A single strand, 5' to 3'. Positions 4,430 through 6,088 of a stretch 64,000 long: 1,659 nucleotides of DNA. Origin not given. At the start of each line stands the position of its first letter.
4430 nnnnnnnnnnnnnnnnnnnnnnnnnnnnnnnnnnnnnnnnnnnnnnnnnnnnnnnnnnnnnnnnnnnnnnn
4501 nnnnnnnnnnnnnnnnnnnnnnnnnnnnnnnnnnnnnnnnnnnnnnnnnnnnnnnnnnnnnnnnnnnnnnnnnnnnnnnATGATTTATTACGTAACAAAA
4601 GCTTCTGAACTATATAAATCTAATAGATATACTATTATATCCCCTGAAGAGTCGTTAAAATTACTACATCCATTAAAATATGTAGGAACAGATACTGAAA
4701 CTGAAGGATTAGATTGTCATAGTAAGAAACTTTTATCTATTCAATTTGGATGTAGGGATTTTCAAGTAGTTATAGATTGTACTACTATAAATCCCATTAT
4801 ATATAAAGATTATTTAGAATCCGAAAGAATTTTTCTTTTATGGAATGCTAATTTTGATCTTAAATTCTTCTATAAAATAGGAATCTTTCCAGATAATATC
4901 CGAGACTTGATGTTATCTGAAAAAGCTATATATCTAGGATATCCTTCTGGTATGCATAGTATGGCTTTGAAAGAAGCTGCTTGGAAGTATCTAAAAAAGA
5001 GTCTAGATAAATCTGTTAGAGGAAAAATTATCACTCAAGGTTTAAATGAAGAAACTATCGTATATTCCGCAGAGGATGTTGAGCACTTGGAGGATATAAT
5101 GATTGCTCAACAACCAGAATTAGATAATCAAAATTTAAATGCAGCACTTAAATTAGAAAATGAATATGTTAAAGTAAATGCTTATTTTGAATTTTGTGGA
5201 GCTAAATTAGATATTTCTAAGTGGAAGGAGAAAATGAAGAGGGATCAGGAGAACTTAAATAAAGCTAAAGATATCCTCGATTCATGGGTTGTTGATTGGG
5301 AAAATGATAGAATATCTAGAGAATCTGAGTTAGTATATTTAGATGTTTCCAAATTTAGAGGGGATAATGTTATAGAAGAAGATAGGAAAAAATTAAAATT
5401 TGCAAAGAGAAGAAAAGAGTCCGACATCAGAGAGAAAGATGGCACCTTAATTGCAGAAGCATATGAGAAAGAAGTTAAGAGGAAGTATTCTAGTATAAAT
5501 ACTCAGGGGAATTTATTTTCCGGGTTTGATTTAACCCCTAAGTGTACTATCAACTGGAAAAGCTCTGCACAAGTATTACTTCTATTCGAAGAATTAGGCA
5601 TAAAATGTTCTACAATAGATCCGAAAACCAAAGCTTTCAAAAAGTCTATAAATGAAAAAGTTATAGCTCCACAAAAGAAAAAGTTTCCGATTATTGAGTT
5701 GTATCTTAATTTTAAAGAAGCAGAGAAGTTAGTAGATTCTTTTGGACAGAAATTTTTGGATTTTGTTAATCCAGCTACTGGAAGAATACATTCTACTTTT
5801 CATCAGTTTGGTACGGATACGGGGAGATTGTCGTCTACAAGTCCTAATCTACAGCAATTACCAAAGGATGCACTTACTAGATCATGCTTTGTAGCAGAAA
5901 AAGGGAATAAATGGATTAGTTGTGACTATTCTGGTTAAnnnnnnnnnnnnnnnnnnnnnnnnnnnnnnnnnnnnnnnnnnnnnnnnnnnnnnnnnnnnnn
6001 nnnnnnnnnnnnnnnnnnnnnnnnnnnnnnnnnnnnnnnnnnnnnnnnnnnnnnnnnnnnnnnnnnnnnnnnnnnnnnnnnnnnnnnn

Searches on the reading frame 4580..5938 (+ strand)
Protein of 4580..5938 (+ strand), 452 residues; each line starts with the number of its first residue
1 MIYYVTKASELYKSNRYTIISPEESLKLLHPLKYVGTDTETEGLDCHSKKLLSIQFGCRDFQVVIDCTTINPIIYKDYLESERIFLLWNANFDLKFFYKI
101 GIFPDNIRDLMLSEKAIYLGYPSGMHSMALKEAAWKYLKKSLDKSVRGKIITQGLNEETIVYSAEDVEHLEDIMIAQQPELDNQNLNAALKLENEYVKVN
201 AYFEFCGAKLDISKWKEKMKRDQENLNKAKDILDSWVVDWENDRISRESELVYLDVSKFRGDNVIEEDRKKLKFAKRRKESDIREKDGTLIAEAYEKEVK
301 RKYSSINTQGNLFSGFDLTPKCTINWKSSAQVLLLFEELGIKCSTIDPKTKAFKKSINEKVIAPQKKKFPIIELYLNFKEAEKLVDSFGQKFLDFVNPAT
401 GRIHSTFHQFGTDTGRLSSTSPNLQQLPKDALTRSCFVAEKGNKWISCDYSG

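Call 19: search_protein_families(library=phrogs, proteins=[window:4580-5938:+], max_evalue=0.00001)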
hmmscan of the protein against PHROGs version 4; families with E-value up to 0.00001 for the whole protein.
window:4580-5938:+ (452 aa): 4 families
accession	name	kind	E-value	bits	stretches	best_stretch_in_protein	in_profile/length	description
phrog_17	-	DNA, RNA and nucleotide metabolism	3.4e-47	162.2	1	26-452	664-1015/1445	DNA polymerase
phrog_12241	-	DNA, RNA and nucleotide metabolism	6.1e-18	66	1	191-431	316-495/502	DNA polymerase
phrog_15971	-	DNA, RNA and nucleotide metabolism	1e-09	39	1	371-452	93-173/376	DNA polymerase I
phrog_9556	-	DNA, RNA and nucleotide metabolism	9.8e-07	29.1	1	160-427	167-439/441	DNA polymerase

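Call 21: search_protein_families(library=pfam, proteins=[window:4580-5938:+], max_evalue=0.001)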
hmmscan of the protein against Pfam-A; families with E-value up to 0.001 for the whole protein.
window:4580-5938:+ (452 aa): 2 families
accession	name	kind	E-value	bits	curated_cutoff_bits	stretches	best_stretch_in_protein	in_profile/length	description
PF00476.26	DNA_pol_A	-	3.5e-25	89.2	34.3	1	323-451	29-160/381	DNA polymerase family A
PF01612.26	DNA_pol_A_exo1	-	4.1e-15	56.4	23.6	1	22-173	10-164/173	3'-5' exonuclease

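Call 41: search_dna_similar(query=window:4580-5938:+, collection=phages, mode=protein, max_rows=15)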
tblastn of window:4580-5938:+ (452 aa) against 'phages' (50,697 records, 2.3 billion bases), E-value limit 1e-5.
Records with a match: 961; places in all: 961; records where one place covers at least 80% of the query: 56.
Best place of each record, by identity: <60% 961.
By first word of the organism name: Salmonella 287; Escherichia 102; Vibrio 73; Bacillus 56; Pseudomonas 52; Enterococcus 49; Clostridium 46; Bacteriophage 35; Bacteroides 29; Gordonia 24; and 47 more.
By host as written in the record: - 120; Salmonella enterica subsp. enterica serovar Enteritidis PT1 51; Vibrio harveyi BAA-1116 36; Escherichia coli 32; Clostridium sporogenes ATCC-15579 29; Salmonella sp. 26; Salmonella enterica 25; Bacteroides intestinalis DSM 108646 24; and 243 more.
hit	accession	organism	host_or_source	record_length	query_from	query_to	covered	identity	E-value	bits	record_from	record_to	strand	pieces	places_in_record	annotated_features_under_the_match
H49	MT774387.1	uncultured phage cr111_1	human feces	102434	1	452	86%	54.1%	2e-72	448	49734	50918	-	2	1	DNA polymerase I | muconolactone isomerase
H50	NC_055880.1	uncultured phage cr111_1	human feces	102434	1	452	86%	54.1%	2e-72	448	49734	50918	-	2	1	DNA polymerase I | muconolactone isomerase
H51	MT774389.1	uncultured phage cr116_1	human feces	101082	1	452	100%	46.0%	5e-112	368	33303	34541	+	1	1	DNA polymerase I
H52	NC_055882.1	uncultured phage cr116_1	human feces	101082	1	452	100%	46.0%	5e-112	368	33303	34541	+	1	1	DNA polymerase I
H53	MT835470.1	Bacteriophage sp.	human fecal samples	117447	1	452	100%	44.4%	1e-113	372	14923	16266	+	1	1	record has no annotation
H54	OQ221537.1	Bacteroides phage PhiCrAssBcn2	Bacteroides intestinalis DSM 108646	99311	1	452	100%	44.2%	5e-112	368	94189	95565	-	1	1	hypothetical protein (x2)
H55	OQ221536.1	Bacteroides phage PhiCrAssBcn1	Bacteroides intestinalis DSM 108646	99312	1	452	100%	44.2%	5e-112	368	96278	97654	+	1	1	hypothetical protein (x2)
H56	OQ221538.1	Bacteroides phage PhiCrAssBcn3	Bacteroides intestinalis DSM 108646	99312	1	452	100%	44.2%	5e-112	368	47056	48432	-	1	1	hypothetical protein (x2)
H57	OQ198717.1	Kehishuvirus sp. 'tikkala'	Bacteroides cellulosilyticus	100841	1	452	100%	44.1%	3e-111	365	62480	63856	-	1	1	DNA polymerase A | muconolactone isomerase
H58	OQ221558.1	Bacteroides phage PhiCrAssBcn23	Bacteroides intestinalis DSM 108646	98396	1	452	100%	44.1%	4e-111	365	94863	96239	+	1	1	hypothetical protein (x2)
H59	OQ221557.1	Bacteroides phage PhiCrAssBcn22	Bacteroides intestinalis DSM 108646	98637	1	452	100%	44.1%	4e-111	365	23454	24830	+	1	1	hypothetical protein (x2)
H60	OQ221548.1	Bacteroides phage PhiCrAssBcn13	Bacteroides intestinalis DSM 108646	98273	1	452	100%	44.1%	5e-111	365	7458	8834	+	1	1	hypothetical protein (x2)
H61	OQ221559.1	Bacteroides phage PhiCrAssBcn24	Bacteroides intestinalis DSM 108646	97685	1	452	100%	43.9%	1e-110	364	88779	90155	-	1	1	hypothetical protein (x2)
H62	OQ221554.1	Bacteroides phage PhiCrAssBcn19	Bacteroides intestinalis DSM 108646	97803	1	452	100%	43.9%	1e-110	364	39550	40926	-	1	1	hypothetical protein (x2)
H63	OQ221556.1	Bacteroides phage PhiCrAssBcn21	Bacteroides intestinalis DSM 108646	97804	1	452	100%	43.9%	1e-110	364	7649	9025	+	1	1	hypothetical protein (x2)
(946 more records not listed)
